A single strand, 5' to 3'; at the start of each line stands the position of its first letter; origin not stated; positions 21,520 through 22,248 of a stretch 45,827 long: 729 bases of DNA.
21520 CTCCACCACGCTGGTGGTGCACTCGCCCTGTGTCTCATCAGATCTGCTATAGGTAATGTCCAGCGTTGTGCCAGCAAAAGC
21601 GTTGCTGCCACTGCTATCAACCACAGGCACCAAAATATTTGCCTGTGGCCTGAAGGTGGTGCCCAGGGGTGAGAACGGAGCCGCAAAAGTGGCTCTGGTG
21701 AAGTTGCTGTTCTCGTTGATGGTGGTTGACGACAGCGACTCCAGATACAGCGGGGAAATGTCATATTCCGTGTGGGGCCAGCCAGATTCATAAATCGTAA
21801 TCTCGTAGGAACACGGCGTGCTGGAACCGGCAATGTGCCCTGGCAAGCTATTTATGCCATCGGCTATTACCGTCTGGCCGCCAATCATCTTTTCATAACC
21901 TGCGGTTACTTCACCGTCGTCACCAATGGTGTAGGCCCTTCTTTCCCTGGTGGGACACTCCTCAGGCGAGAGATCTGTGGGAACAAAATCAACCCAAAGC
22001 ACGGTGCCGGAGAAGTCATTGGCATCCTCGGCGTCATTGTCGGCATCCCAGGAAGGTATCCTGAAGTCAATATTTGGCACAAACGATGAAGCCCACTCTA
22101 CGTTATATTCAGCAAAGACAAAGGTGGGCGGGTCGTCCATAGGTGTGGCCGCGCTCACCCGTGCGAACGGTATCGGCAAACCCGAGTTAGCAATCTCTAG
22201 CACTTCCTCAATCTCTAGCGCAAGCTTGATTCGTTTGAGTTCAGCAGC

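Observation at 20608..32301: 11.7-kb gene for a 3,897-aa secreted protein built from 17 or more copies of a module I cannot place in any known repeat family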

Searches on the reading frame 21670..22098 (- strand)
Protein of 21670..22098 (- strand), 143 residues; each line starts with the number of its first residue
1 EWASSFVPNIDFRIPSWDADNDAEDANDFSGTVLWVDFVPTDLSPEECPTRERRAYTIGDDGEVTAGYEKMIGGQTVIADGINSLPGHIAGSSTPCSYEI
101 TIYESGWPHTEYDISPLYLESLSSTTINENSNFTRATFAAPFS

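Call 38: find_homologous_proteins(query=A2, max_evalue=0.001)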
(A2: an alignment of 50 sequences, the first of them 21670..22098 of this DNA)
Query A2 (50 sequences): 2050 candidates shared short words with the query, none scored E <= 0.001.

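Call 39: search_solved_structures(query=A2, max_evalue=10, show_alignments=2)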
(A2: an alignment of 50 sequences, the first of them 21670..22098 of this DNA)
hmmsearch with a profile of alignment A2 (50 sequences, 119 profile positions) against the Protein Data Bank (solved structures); distinct sequences matched with E-value up to 10: 0.

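Call 50: predict_structure(alignment_id=A2)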
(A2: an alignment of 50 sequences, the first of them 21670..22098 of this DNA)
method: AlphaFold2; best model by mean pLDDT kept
length: 143 residues; sequences in the alignment: 50
mean_pLDDT: 90.1   pTM: 0.82
mean pLDDT of the five models: 90.1, 89.3, 89.1, 89.0, 88.8
residues with pLDDT >= 90: 100; 70-90: 34; 50-70: 9; < 50: 0
segments of 3 or more residues with pLDDT < 50: none
pLDDT, mean of each block of 10 residues (from residue 1): 94 91 87 95 95 94 91 88 93 97 73 77 96 96 71
secondary structure, 60 per line:
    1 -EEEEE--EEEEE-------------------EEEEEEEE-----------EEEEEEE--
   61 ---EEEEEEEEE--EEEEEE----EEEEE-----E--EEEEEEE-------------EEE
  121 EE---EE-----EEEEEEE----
elements in order: E2-6 E9-13 E33-40 E52-58 E64-72 E75-80 E85-89 E98-104 E118-122 E133-139

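Call 52: fold_search(model_id=the predicted structure, library=pdb)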
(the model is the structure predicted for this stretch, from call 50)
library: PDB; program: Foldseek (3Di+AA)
matches with E <= 10: 517; with E <= 0.001: 0
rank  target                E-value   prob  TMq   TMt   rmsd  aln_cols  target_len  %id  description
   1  5n47_E                9.8e-02  0.20  0.20  0.18  16.2       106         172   20  Structure of Anticalin N7E in complex with the three-domain fragment Fn7B8 of human oncofetal fibronectin (released 2018-02-14)
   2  3tf6_B                3.0e-01  0.16  0.21  0.19  11.1       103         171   13  Crystal structure of Neutrophil gelatinase-associated lipocalin (C87S mutant) in complex with Europium and the siderop (released 2011-09-07)
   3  1x89_C                3.0e-01  0.12  0.22  0.20  16.4       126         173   12  Crystal structure of Siderocalin (NGAL, Lipocalin 2) complexed with Carboxymycobactin S (released 2005-01-25)
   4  5n47_A                3.0e-01  0.12  0.21  0.19  15.4       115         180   16  Structure of Anticalin N7E in complex with the three-domain fragment Fn7B8 of human oncofetal fibronectin (released 2018-02-14)
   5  5n47_C                3.4e-01  0.13  0.24  0.21  14.8       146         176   13  Structure of Anticalin N7E in complex with the three-domain fragment Fn7B8 of human oncofetal fibronectin (released 2018-02-14)
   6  3t1d_B                3.6e-01  0.15  0.20  0.17  15.8        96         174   12  The mutant structure of human Siderocalin W79A, R81A, Y106F bound to Enterobactin (released 2011-08-17)
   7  3u9p_D                3.6e-01  0.08  0.17  0.15  15.4       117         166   13  Crystal Structure of Murine Siderocalin in Complex with an Fab Fragment (released 2013-05-01)
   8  1x8u_B                3.8e-01  0.15  0.20  0.18  12.3       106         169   13  Crystal structure of Siderocalin (NGAL, Lipocalin 2) complexed with Carboxymycobactin T (released 2005-01-25)
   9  3hwf_B                3.8e-01  0.15  0.20  0.18  11.4        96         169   12  Crystal structure of Siderocalin (NGAL, Lipocalin 2) complexed with Fe-TrenCam2-hopo (released 2010-06-02)
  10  2v73_A                3.8e-01  0.04  0.11  0.09  17.6       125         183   10  The structure of the family 40 CBM from C. perfringens NanJ in complex with a sialic acid containing molecule (released 2007-08-21)
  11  5khp_B                4.0e-01  0.10  0.20  0.18  16.6       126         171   13  Tightening the Recognition of Tetravalent Zr and Th Complexes by the Siderophore-Binding Mammalian Protein Siderocalin (released 2017-04-26)
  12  3t1d_C                4.2e-01  0.14  0.20  0.18  16.7       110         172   14  The mutant structure of human Siderocalin W79A, R81A, Y106F bound to Enterobactin (released 2011-08-17)
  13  5mhh                  4.2e-01  0.14  0.21  0.17  12.3       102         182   13  Crystal structure of engineered human lipocalin 2 carrying p-boronophenylalanine at position 36 (released 2017-10-11)
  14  3cbc_C                4.2e-01  0.12  0.21  0.19  12.2       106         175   12  Crystal structure of Siderocalin (NGAL, Lipocalin 2) Y106F complexed with Ferric Enterobactin (released 2008-09-09)
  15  3cmp_C                4.7e-01  0.13  0.21  0.18  12.1       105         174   12  Crystal structure of Siderocalin (NGAL, Lipocalin 2) K125A mutant complexed with Ferric Enterobactin (released 2009-05-12)
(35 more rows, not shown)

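Call 58: fold_search(model_id=the predicted structure, library=viral)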
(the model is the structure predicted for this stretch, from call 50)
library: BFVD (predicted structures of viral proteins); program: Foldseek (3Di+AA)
matches with E <= 10: 501; with E <= 0.001: 0
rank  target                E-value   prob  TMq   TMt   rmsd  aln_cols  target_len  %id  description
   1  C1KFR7                7.7e-02  0.38  0.27  0.19  19.9       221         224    7  BIG2 domain-containing protein [Lactobacillus phage Lb338-1]
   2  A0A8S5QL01            3.1e-01  0.41  0.24  0.34  10.6        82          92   10  Uncharacterized protein [Podoviridae sp. ctyDR6]
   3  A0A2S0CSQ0            3.9e-01  0.54  0.27  0.33   7.3        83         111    8  Uncharacterized protein [Bacillus phage BCP12]
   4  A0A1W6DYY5            4.6e-01  0.30  0.24  0.26   6.5        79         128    6  Uncharacterized protein [Aeromonas phage phiA8-29]
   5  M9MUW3                4.6e-01  0.25  0.27  0.16  15.1       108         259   14  (no name in the UniProt tables at hand)
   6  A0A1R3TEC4            5.1e-01  0.13  0.26  0.10  15.6       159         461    8  Envelope glycoprotein G [Spheniscid alphaherpesvirus 1]
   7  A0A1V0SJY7            6.0e-01  0.11  0.19  0.18  13.9       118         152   11  Uncharacterized protein [Klosneuvirus KNV1]
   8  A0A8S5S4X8            6.3e-01  0.11  0.19  0.22   9.9        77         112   12  Uncharacterized protein [Myoviridae sp. cthAo37]
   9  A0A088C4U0            6.7e-01  0.11  0.19  0.21  16.8       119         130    9  (no name in the UniProt tables at hand)
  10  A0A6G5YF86            7.0e-01  0.06  0.17  0.04  19.6       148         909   13  (no name in the UniProt tables at hand)
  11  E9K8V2                7.0e-01  0.06  0.18  0.14  15.2       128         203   12  VP4 (Fragment) [Rotavirus B (isolate RVB/Human/China/ADRV/1982)]
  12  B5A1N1                7.4e-01  0.11  0.24  0.15  11.7       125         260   14  Major outer capsid protein mu1 (Fragment) [Skunk orthoreovirus]
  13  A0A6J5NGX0            7.8e-01  0.11  0.20  0.28  16.9       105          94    8  Uncharacterized protein [uncultured Caudovirales phage]
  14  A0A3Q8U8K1            7.8e-01  0.11  0.17  0.12   8.0        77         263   16  Uncharacterized protein [Megavirus baoshan]
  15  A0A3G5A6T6            7.8e-01  0.10  0.21  0.20  15.7       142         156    9  Uncharacterized protein [Hyperionvirus sp.]
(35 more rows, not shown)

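Call 80: search_protein_families(library=pfam, alignment_id=A2, max_evalue=10)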
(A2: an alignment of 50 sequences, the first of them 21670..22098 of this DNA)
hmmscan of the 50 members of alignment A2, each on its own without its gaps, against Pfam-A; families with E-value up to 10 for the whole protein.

A. member 1, window:21670-22098:- (143 aa): 0 families

B. families by the number of members that match (of 50 scanned): 13 families
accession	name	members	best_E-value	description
PF11823.13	Se_S_carrier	2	0.026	Putative Se/S carrier protein-like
PF08992.16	QH-AmDH_gamma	2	0.1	Quinohemoprotein amine dehydrogenase, gamma subunit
PF20838.2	IgD_del_linker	1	0.019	Immunoglobulin D, delta linker region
PF01356.24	A_amylase_inhib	1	0.028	Alpha amylase inhibitor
PF18465.7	Rieske_3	1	0.036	Rieske 3Fe-4S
PF14097.11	SpoVAE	1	0.038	Stage V sporulation protein AE1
PF00349.27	Hexokinase_1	1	0.11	Hexokinase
PF06788.19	UPF0257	1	0.14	Uncharacterised protein family (UPF0257)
PF24540.1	zf-C2H2_REST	1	0.15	REST-like, C2H2-type zinc finger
PF03621.18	MbtH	1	0.2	MbtH-like protein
PF22601.2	RIM2a_ZnF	1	0.23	RIM2-alpha zinc finger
PF05272.17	VapE-like_dom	1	0.26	Virulence-associated protein E-like domain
PF23237.1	HYR_4C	1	0.56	HYR-like domain with 4 cysteines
